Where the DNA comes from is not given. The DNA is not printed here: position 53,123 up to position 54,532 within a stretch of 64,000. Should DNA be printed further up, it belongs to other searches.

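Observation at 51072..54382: Unassigned four-ORF module (hypothetical – classic AAA+ ATPase – small ORF – hypothetical) embedded as lower-GC cargo in the mobile island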

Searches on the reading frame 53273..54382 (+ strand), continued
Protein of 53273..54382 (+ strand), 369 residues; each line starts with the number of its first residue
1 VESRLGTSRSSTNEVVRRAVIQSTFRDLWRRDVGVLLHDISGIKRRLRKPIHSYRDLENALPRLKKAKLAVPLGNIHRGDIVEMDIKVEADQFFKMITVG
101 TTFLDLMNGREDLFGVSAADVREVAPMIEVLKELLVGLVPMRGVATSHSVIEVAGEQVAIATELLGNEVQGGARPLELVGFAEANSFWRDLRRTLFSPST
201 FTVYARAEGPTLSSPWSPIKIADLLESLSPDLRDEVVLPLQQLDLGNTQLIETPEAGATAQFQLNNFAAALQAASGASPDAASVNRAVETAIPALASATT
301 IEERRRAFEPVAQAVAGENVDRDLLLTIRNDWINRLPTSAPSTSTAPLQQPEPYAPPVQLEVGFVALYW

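Call 72: find_related_loci(query=A2, collection=genome_contigs, flank=6000)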
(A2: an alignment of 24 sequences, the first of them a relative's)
Query A2 (434 aa) in genome_contigs; peptide patterns used: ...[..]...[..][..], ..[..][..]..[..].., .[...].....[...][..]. (x = any residue, [..] = any of these).
204 stretches matched a pattern; 155 encode a relative of the query (tblastn E <= 1e-3); the best 80 are kept; 79 distinct loci.
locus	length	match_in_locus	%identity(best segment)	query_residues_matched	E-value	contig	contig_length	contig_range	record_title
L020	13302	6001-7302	93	1-434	0e+0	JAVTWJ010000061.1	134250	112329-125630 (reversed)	MAG: Propionibacteriaceae bacterium isolate labscale reactor_MAG11 NODE_84_length_134250_cov_208.147204, whole genome sh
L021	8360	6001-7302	85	1-434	0e+0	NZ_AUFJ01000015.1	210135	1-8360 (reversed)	Brevibacterium album DSM 18261 K318DRAFT_scaffold00008.8_C, whole genome shotgun sequence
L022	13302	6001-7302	85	1-434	0e+0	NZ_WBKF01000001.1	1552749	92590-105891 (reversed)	Pseudoclavibacter sp. CFCC 11306 Scaffold1, whole genome shotgun sequence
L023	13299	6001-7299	66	1-434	0e+0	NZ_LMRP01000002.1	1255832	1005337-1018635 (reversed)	Rhodococcus sp. Leaf247 contig_2, whole genome shotgun sequence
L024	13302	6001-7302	100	1-434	0e+0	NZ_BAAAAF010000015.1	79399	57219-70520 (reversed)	Brevibacterium metallidurans strain NCCP-602 Sequence15, whole genome shotgun sequence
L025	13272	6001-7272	34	17-434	2e-70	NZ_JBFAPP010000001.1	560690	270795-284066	Micromonospora sp. NPDC049523 NPDC049523_95_B11.ctg-0001, whole genome shotgun sequence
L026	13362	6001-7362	32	1-434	7e-62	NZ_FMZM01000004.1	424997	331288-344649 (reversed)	Nocardioides lianchengensis strain CGMCC 4.6858, whole genome shotgun sequence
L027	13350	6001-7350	34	4-434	4e-61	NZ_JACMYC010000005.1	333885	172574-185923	Nocardioides deserti strain SC8A-24 Scaffold5_1, whole genome shotgun sequence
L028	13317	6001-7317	34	3-434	3e-60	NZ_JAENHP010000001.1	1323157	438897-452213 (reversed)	Paractinoplanes ovalisporus strain LDG1-06 NODE_1_length_1323157_cov_21.436324, whole genome shotgun sequence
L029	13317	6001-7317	32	14-434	3e-56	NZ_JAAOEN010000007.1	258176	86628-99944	Phytoactinopolyspora limicola strain HAJB-30 Scaffold7, whole genome shotgun sequence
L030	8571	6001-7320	30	1-434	3e-56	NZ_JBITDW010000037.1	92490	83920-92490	Actinoplanes sp. NPDC051513 NPDC051513_372_C6.ctg-0037, whole genome shotgun sequence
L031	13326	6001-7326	33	3-434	2e-62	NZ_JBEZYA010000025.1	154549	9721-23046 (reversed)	Actinoplanes sp. NPDC026619 NPDC026619_128_F10.ctg-0025, whole genome shotgun sequence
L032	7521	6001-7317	32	4-434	2e-52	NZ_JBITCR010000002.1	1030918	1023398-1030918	Nocardioides sp. NPDC051685 NPDC051685_382_B6.ctg-0002, whole genome shotgun sequence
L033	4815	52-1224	32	54-434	4e-52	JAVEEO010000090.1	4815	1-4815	MAG: Pseudonocardiales bacterium isolate BP_201 scaffold_7917200, whole genome shotgun sequence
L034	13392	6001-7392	30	1-434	3e-49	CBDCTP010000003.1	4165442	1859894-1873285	MAG: Vicinamibacterales bacterium isolate 10f4adea-8e09-47d4-a7a3-d2416a85f142 genome assembly, contig: contig_3, whole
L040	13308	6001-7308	30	16-434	4e-47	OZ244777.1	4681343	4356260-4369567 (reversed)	MAG: Rhodobacterales bacterium isolate 6e308b35-f33b-4e74-a489-fa43ae000682 genome assembly, chromosome: 1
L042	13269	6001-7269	33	16-434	1e-46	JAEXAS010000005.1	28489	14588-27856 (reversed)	MAG: Actinomycetes bacterium isolate OH_SFB_40 k127_617063, whole genome shotgun sequence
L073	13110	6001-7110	31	16-377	2e-40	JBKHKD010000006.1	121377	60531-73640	MAG: Actinomycetota bacterium isolate D5M12_6 NODE_24_length_121377_cov_29.041691, whole genome shotgun sequence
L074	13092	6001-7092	32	12-382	5e-40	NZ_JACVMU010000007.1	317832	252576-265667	Leucobacter sp. cx-42 Scaffold4_1, whole genome shotgun sequence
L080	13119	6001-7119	30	13-380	8e-40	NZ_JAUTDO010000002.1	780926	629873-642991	Conexibacter sp. CPCC 206217 Scaffold2, whole genome shotgun sequence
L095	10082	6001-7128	30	5-380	2e-37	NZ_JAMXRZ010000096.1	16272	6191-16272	Klenkia sp. PcliD-1-E NODE_96_length_16272_cov_27.115144, whole genome shotgun sequence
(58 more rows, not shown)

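Call 78: find_related_loci(query=A2, collection=viral_contigs, flank=6000)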
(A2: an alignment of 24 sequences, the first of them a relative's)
Query A2 (434 aa) in viral_contigs; peptide patterns used: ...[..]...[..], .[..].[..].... (x = any residue, [..] = any of these).
26 stretches matched a pattern, but none encodes a relative of the query by tblastn (E <= 1e-3).

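Call 79: search_protein_families(library=pfam, proteins=[L080:3217-4599:+, L073:3566-4705:+, L040:7853-9166:-, L074:774-3929:+, L095:909-4016:+, L042:322-3618:+], max_evalue=0.001)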
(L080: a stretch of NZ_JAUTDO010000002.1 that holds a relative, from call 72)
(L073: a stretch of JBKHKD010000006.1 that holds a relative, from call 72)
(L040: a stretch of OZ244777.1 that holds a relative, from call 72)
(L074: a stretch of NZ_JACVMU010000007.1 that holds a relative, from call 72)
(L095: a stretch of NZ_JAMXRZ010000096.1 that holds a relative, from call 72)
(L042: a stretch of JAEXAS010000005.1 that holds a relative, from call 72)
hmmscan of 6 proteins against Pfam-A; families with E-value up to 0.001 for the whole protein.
L080:3217-4599:+ (461 aa): 2 families
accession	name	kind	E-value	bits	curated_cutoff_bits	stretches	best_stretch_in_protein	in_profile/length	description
PF00589.27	Phage_integrase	-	2.5e-33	115.7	27.1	1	255-431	2-168/172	Phage integrase family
PF22022.2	Phage_int_M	-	8.7e-05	23.1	27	1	151-232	6-85/96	Phage integrase central domain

L073:3566-4705:+ (380 aa): 3 families
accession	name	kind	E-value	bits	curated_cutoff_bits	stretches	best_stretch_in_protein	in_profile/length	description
PF00589.27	Phage_integrase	-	1.1e-24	87.6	27.1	1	169-343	2-169/172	Phage integrase family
PF14659.12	Phage_int_SAM_3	-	7.4e-07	29.7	22.6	1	66-117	3-55/58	Phage integrase, N-terminal SAM-like domain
PF22022.2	Phage_int_M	-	0.00082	20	27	0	67-157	7-93/96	Phage integrase central domain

L040:7853-9166:- (438 aa): 3 families
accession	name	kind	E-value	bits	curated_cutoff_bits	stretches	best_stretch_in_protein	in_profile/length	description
PF00589.27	Phage_integrase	-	4.6e-18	66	27.1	1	248-406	2-169/172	Phage integrase family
PF13356.12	Arm-DNA-bind_3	-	2e-14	53.9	27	1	51-135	1-80/83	Arm DNA-binding domain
PF22022.2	Phage_int_M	-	4.8e-05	24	27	1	160-229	16-87/96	Phage integrase central domain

L074:774-3929:+ (1052 aa): 5 families
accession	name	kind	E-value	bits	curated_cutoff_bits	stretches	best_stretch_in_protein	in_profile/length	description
PF18766.7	SWI2_SNF2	-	3.8e-70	236.4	26.7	1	277-510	2-218/221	SWI2/SNF2 ATPase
PF22679.2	T1R_D3-like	-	4.1e-39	134.9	27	1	553-708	2-158/158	Type I restriction enzyme subunit R domain 3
PF04313.20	HSDR_N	-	8.4e-39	133.9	25.1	1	31-221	8-196/198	Type I restriction enzyme R protein N terminus (HSDR_N)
PF04851.21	ResIII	-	2.4e-19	70.3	22.5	1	273-445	4-162/164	Type III restriction enzyme, res subunit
PF00270.35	DEAD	-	0.00043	20.5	26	0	300-445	23-160/167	DEAD/DEAH box helicase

L095:909-4016:+ (1036 aa): 4 families
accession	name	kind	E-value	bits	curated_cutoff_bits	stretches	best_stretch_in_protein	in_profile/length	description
PF18766.7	SWI2_SNF2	-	3.8e-69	233.1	26.7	1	261-494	2-218/221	SWI2/SNF2 ATPase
PF04313.20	HSDR_N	-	5.6e-41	141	25.1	1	16-210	4-197/198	Type I restriction enzyme R protein N terminus (HSDR_N)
PF22679.2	T1R_D3-like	-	1.1e-38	133.5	27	1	537-692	2-158/158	Type I restriction enzyme subunit R domain 3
PF04851.21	ResIII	-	9.4e-18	65.1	22.5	1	258-429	5-162/164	Type III restriction enzyme, res subunit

L042:322-3618:+ (1099 aa): 6 families
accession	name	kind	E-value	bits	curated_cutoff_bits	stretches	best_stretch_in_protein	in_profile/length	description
PF12008.13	EcoR124_C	-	3.1e-71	240.5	23.1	1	838-1090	1-260/260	Type I restriction and modification enzyme - subunit R C terminal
PF22679.2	T1R_D3-like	-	2.7e-58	197.3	27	1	653-817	2-158/158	Type I restriction enzyme subunit R domain 3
PF18766.7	SWI2_SNF2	-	4.6e-56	190.4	26.7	1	365-593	1-206/221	SWI2/SNF2 ATPase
PF04313.20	HSDR_N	-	7e-46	157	25.1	2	220-294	122-196/198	Type I restriction enzyme R protein N terminus (HSDR_N)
PF04851.21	ResIII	-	4.2e-38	131.3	22.5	1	361-529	3-163/164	Type III restriction enzyme, res subunit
PF00270.35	DEAD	-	2.5e-09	37.5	26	1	398-529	22-161/167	DEAD/DEAH box helicase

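Call 83: search_dna_similar(query=L019:4845-6152:+, collection=plasmids, mode=protein, max_evalue=0.1, max_rows=60, rows=spread)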
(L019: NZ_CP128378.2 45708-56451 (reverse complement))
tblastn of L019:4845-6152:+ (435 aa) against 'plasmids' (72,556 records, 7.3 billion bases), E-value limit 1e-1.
Records with a match: 27; places in all: 28; records where one place covers at least 80% of the query: 11.
Best place of each record, by identity: >=99% 9; 95-99% 1; 60-80% 1; <60% 16.
By first word of the organism name: Halobacterium 10; Haloarcula 2; Halorussus 2; Novosphingobium 2; Haladaptatus 1; Halorientalis 1; Natrinema 1; Salinigranum 1; halophilic 1; Halomarina 1; and 5 more.
By predicted mobility (MOB-suite, as given by PLSDB): non-mobilizable 23; conjugative 2; mobilizable 2.
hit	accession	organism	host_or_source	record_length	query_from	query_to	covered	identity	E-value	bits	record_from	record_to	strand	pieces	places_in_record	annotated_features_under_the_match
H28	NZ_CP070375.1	Halobacterium sp. GSL-19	Brine,Brine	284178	1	435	100%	100.0%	0e+0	780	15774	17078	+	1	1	hypothetical protein | AAA family ATPase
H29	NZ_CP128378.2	Halobacterium salinarum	-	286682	1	435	100%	100.0%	0e+0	780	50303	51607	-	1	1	hypothetical protein | AAA family ATPase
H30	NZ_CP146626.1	Halobacterium salinarum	-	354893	1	435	100%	100.0%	0e+0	780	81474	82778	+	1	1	hypothetical protein | AAA family ATPase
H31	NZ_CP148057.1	Halobacterium salinarum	Whole genome,Hypersaline lake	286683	1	435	100%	100.0%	0e+0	780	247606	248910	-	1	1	hypothetical protein | AAA family ATPase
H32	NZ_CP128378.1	Halobacterium salinarum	-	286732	1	435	100%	100.0%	0e+0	780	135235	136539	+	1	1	hypothetical protein (x2)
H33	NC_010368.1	Halobacterium salinarum NRC-34001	-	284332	1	435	100%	99.8%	0e+0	820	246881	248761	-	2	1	hypothetical protein (x2) | AAA family ATPase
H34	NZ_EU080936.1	Halobacterium sp. GN101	-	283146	1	435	100%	98.4%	0e+0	765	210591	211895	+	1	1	hypothetical protein | AAA family ATPase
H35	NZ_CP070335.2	Halobacterium sp. BOL4-2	Salt,Salt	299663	46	435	90%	100.0%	0e+0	756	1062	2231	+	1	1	hypothetical protein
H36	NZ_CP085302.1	Haladaptatus pallidirubidus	cell culture,saline soil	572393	1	435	100%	79.3%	0e+0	632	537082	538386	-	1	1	hypothetical protein | AAA family ATPase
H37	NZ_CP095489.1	Halorientalis marina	cell culture,salt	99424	52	435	88%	27.4%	8e-20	100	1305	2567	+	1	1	hypothetical protein (x2)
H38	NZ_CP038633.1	Halobacterium salinarum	cell culture,DSM:3754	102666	334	435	23%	100.0%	2e-56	207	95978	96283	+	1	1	none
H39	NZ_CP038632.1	Halobacterium salinarum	cell culture,DSM:3754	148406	334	435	23%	100.0%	2e-56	207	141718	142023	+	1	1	none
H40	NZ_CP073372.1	Haloarcula sinaiiensis ATCC 33800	cell culture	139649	52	435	88%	24.8%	6e-20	100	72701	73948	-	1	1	hypothetical protein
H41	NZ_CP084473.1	Natrinema sp. DC36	cell culture,sediment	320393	51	318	62%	34.0%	5e-25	115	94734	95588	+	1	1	hypothetical protein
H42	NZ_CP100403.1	Halorussus aquaticus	cell culture,saline soil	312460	51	318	62%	33.6%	1e-25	117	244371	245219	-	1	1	hypothetical protein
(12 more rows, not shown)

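Call 92: search_protein_families(library=pfam, alignment_id=A6, max_evalue=0.00001)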
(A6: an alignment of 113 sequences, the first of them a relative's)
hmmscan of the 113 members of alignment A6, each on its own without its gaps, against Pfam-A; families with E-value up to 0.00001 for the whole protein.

A. member 1, L001:6216-7868:+ (551 aa): 4 families
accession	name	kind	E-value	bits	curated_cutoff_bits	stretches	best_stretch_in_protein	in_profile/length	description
PF13604.12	AAA_30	-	7.2e-54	182.9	27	1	242-422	11-190/191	AAA domain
PF03704.23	BTAD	-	8.7e-17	62.3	22.1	1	131-214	63-146/146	Bacterial transcriptional activator domain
PF13245.12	AAA_19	-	3.4e-09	37.4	25.1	1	246-364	9-132/134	AAA domain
PF22232.2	TraI_hel_assoc_N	-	1.2e-06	29.5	27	1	275-356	21-99/99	TraI helicase-associated ssDNA bd, N-terminal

B. families by the number of members that match (of 113 scanned): 105 families (the first 25 are shown)
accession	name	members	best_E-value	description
PF13245.12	AAA_19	7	7.9e-20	AAA domain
PF13604.12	AAA_30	6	7.2e-54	AAA domain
PF01443.25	Viral_helicase1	4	9.2e-18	Viral superfamily 1 RNA helicase core domain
PF02867.20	Ribonuc_red_lgC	3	4e-141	Ribonucleotide reductase, barrel domain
PF00270.35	DEAD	3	3.8e-42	DEAD/DEAH box helicase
PF00271.37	Helicase_C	3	1.5e-24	Helicase conserved C-terminal domain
PF12637.14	TSCPD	3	2.7e-16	TSCPD domain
PF01610.23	DDE_Tnp_ISL3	2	7.7e-52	Transposase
PF00580.27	UvrD-helicase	2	1.6e-44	UvrD/REP helicase N-terminal domain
PF13175.12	AAA_15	2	1.1e-43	AAA ATPase domain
PF08751.17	TrwC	2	1.9e-39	TrwC relaxase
PF00317.26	Ribonuc_red_lgN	2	1.4e-21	Ribonucleotide reductase, all-alpha domain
PF13304.12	AAA_21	2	9.6e-18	AAA domain, putative AbiEii toxin, Type IV TA system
PF01609.27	DDE_Tnp_1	2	2.4e-15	Transposase DDE domain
PF04851.21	ResIII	2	5.3e-13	Type III restriction enzyme, res subunit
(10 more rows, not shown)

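Call 93: search_protein_families(library=padloc, alignment_id=A6, max_evalue=1e-10)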
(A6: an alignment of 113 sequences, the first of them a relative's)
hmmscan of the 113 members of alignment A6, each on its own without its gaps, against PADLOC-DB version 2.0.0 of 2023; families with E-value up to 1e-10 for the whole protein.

A. member 1, L001:6216-7868:+ (551 aa): 1 family
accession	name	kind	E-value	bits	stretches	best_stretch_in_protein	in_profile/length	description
PDLC01148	RecD_like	-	9.7e-14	48.6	1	235-499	315-568/719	RecD/Tra ATPase fused to N-terminal HHH domain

B. families by the number of members that match (of 113 scanned): 206 families (the first 25 are shown)
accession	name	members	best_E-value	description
PDLC05064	PDC-S68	4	8.3e-22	-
PDLC05066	PDC-S68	4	1.1e-21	-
PDLC05065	PDC-S68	4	1e-19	-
PDLC01148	RecD_like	4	1.6e-16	RecD/Tra ATPase fused to N-terminal HHH domain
PDLC01734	typeIV_RecD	4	2.6e-16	RecD_0_IVD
PDLC04476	PDC-M16A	3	1.3e-12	-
PDLC04173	GajB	2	1e-176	-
PDLC03650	REase_III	2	6.9e-174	Type III restriction enzyme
PDLC04171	GajB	2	1.1e-128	-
PDLC00117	GajB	2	2.5e-62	UrvD helicase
PDLC03802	RTasHel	2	1.4e-51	DRT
PDLC02979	AriA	2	1.6e-46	-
PDLC03653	REase_III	2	2.3e-45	Type III restriction enzyme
PDLC00123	GajB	2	1.5e-34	UrvD helicase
PDLC00122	GajB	2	4e-29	UrvD helicase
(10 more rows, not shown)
